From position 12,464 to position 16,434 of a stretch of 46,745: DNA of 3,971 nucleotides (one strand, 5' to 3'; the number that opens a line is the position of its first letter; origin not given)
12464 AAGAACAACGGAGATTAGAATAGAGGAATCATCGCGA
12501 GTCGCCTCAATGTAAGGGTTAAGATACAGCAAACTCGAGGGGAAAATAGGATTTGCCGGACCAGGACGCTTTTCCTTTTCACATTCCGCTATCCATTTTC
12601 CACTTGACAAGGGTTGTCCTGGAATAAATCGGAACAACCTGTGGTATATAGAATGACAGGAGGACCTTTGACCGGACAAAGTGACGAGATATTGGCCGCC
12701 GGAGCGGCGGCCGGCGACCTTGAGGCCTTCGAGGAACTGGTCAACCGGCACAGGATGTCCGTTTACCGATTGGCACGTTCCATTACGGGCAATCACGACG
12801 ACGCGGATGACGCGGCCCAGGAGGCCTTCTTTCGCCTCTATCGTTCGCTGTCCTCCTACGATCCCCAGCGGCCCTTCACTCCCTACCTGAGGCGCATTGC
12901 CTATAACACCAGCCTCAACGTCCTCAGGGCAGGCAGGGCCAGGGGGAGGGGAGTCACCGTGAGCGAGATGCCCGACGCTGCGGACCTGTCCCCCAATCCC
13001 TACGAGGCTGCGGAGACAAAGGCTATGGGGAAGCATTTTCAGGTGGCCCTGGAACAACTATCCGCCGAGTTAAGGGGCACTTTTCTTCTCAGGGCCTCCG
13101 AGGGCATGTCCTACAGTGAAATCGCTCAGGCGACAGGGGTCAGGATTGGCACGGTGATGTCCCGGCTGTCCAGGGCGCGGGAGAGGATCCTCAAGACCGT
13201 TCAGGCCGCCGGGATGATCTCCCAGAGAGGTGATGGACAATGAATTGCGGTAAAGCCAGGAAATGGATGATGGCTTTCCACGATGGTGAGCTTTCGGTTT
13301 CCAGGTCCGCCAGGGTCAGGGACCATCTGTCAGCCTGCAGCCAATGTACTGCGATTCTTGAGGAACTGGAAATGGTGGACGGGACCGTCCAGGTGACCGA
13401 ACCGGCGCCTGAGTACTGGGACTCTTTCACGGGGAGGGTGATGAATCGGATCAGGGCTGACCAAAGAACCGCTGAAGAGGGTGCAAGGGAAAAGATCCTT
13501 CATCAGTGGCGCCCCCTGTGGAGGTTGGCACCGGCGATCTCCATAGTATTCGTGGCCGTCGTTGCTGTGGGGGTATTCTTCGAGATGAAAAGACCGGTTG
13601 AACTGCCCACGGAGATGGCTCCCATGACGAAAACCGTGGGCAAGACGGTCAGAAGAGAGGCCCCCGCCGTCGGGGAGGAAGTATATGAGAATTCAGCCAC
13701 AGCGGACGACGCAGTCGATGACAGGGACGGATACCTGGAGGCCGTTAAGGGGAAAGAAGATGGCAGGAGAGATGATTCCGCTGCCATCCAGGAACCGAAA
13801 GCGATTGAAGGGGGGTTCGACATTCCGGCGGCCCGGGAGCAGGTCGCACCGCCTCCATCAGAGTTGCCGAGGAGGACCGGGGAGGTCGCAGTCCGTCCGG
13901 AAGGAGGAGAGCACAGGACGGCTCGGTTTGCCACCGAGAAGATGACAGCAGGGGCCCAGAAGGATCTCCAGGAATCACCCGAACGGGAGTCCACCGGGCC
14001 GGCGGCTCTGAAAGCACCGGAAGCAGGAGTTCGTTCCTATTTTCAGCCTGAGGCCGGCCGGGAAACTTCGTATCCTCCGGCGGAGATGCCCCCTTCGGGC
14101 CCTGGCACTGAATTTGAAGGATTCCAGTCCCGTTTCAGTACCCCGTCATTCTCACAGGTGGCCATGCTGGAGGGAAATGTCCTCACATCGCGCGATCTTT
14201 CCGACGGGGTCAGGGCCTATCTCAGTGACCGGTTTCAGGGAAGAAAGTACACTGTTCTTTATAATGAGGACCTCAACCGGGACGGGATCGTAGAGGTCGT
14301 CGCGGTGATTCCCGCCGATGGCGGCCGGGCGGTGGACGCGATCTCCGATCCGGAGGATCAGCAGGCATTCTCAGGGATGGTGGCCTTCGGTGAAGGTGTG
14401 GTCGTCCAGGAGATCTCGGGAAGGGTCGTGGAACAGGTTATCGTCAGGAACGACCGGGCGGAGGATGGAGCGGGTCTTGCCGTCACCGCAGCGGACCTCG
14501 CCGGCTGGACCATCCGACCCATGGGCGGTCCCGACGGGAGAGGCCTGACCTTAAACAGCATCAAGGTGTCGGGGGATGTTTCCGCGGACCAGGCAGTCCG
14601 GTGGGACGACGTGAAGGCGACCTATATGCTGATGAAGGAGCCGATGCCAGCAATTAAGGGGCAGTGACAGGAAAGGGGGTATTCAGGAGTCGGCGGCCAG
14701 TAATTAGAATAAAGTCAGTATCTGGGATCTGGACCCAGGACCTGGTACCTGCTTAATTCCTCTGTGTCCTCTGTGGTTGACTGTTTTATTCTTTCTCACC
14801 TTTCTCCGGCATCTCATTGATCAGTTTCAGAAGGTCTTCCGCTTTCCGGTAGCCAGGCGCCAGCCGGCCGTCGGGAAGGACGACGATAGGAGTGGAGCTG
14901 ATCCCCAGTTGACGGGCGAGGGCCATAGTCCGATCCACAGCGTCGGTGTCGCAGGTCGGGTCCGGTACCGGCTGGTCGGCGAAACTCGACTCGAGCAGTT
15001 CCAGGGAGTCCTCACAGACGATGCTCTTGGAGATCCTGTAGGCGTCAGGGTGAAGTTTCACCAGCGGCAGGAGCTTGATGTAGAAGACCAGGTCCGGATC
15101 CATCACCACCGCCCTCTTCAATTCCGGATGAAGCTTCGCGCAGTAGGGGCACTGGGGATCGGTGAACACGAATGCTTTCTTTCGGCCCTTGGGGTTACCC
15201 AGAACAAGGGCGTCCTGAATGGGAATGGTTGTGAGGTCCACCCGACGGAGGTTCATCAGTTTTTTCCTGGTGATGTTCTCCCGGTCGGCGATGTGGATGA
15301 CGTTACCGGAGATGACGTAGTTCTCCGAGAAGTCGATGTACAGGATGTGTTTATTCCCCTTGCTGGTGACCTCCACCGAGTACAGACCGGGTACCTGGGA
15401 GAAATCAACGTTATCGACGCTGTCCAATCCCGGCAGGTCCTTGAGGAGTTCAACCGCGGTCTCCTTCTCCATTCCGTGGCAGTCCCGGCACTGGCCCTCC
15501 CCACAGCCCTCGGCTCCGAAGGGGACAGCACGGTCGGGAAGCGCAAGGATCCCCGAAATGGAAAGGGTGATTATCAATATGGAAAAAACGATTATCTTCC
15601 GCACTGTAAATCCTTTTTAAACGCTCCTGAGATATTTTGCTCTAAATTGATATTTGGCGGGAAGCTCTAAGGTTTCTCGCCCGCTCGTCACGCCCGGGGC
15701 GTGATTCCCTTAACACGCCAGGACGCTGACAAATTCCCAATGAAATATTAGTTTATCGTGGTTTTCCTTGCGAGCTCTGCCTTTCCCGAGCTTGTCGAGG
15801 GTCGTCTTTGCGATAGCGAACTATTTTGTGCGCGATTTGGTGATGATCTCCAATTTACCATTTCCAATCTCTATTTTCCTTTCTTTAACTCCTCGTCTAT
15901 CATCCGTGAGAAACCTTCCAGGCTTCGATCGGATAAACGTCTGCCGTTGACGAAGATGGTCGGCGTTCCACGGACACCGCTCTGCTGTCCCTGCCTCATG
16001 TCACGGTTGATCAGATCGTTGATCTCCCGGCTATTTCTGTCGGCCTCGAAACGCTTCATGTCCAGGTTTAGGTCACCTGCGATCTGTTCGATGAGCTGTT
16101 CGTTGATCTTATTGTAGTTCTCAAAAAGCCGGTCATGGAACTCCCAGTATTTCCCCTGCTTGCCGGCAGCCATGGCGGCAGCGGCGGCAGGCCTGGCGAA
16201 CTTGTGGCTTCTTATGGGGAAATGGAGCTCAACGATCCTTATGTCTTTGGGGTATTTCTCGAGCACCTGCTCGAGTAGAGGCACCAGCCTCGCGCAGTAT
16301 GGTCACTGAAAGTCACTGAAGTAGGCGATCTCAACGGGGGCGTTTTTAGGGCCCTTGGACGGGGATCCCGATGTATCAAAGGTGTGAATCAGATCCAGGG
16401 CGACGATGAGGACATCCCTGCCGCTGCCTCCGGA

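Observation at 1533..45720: Window-wide architecture: nearly every intergenic spacer is an AT-rich block of degenerate tandem heptanucleotides, often as two complementary arms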

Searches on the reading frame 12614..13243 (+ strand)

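Call 19: search_protein_families(library=pfam, proteins=[window:12614-13243:+])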
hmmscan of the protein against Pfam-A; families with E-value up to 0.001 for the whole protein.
window:12614-13243:+ (209 aa): 5 families
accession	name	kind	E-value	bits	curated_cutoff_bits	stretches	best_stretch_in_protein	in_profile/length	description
PF04542.20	Sigma70_r2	-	2.5e-17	62.9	24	1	42-108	1-69/71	Sigma-70 region 2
PF08281.18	Sigma70_r4_2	-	2.2e-13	50.1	25.7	1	143-192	5-54/54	Sigma-70, region 4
PF04545.22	Sigma70_r4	-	7.1e-06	25.9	24.1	1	145-192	1-48/50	Sigma-70, region 4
PF13384.12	HTH_23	-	0.00036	20.7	24.6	0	150-187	3-40/50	Homeodomain-like domain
PF12840.13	HTH_20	-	0.00076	19.8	27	0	159-184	13-38/51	Helix-turn-helix domain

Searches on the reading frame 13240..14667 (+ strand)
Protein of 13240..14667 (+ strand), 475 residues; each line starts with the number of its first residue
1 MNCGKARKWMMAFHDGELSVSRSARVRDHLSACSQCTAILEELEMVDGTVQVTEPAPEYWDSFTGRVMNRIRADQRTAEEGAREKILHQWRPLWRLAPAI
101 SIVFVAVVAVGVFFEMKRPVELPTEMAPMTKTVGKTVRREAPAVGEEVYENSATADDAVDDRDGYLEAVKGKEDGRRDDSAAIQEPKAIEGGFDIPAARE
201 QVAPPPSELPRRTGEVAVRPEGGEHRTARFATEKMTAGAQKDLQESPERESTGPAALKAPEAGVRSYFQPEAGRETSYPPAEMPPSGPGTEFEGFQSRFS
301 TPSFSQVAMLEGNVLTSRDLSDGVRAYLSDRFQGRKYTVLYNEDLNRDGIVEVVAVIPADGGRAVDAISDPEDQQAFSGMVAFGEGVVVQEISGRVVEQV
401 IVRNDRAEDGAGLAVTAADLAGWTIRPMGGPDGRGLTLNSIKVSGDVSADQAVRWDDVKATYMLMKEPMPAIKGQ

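Call 19: search_protein_families(library=pfam, proteins=[window:13240-14667:+])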
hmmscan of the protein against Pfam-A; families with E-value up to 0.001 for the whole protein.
window:13240-14667:+ (475 aa): 1 family
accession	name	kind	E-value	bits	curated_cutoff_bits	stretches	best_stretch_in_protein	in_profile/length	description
PF13490.11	zf-HC2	-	1e-06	29.1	22.2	1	3-36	1-34/35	Putative zinc-finger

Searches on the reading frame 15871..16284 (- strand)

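Call 19: search_protein_families(library=pfam, proteins=[window:15871-16284:-])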
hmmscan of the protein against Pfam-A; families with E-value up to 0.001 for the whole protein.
window:15871-16284:- (137 aa): 3 families
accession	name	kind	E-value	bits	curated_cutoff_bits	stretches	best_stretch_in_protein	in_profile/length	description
PF01323.26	DSBA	-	2.8e-17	63.6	25.6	1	18-118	73-178/191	DSBA-like thioredoxin domain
PF13462.12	Thioredoxin_4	-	1.9e-14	54.6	23.2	1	5-131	36-165/165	Thioredoxin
PF13743.12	Thioredoxin_5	-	6.1e-08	33.1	27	1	49-116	99-167/186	Thioredoxin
